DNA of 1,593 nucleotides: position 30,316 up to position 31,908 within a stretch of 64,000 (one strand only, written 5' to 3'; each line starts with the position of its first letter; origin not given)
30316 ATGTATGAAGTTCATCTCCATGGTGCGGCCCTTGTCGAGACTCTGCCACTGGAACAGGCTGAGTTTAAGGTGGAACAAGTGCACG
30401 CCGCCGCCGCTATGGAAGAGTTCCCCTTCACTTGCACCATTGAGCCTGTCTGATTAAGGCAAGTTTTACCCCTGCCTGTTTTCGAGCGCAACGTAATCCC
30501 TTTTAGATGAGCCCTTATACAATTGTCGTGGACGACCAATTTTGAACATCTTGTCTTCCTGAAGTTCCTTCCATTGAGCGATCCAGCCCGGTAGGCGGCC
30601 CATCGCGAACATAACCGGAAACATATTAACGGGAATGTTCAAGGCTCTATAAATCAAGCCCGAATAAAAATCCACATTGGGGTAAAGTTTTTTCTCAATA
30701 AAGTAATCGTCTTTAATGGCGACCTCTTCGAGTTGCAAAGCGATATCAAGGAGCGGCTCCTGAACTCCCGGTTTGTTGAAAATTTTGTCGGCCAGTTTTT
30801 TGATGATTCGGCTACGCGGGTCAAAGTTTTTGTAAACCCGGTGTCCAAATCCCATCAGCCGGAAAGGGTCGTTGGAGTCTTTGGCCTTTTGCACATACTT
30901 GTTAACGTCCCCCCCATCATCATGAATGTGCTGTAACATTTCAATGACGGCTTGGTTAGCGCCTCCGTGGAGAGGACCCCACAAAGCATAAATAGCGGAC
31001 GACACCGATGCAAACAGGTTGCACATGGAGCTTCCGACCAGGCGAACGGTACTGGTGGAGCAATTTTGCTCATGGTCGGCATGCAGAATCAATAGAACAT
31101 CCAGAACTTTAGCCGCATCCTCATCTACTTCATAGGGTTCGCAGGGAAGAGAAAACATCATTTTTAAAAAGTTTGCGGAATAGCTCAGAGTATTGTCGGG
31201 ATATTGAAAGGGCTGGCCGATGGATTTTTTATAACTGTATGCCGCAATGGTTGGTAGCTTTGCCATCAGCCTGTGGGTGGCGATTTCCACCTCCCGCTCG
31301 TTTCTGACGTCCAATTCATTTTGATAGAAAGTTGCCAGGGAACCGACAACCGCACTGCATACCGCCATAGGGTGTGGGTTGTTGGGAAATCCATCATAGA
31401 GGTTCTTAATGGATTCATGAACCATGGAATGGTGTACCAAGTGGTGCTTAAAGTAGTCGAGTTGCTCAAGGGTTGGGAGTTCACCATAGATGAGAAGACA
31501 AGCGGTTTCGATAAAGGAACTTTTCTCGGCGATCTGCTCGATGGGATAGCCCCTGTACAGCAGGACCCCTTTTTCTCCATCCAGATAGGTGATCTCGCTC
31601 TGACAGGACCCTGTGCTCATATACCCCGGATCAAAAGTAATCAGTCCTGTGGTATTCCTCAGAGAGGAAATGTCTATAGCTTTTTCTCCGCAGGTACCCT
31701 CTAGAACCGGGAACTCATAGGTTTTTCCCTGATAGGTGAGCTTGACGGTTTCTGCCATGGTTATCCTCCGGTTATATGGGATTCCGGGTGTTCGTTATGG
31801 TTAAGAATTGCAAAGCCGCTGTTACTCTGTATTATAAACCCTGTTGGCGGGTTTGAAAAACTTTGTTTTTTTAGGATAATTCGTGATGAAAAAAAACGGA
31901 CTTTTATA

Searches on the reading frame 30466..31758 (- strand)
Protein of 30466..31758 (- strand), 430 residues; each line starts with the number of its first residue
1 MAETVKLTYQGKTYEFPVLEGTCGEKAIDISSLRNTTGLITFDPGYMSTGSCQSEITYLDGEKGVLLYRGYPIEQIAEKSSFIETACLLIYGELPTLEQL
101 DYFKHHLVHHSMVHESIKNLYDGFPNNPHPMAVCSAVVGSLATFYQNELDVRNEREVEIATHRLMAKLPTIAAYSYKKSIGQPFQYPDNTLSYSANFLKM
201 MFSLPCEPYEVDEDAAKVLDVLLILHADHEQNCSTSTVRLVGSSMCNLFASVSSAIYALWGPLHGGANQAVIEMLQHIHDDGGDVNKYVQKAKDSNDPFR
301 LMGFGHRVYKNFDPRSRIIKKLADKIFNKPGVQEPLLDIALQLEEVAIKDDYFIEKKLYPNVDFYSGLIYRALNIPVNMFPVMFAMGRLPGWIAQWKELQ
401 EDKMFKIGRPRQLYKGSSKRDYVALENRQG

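Call 83: search_protein_families(library=pfam, proteins=[window:30466-31758:-], max_evalue=0.00001)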
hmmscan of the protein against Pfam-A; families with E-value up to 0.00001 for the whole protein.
window:30466-31758:- (430 aa): 1 family
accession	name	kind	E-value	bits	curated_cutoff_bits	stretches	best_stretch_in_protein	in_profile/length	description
PF00285.26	Citrate_synt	-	2.3e-136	455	27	1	45-411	1-357/357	Citrate synthase, C-terminal domain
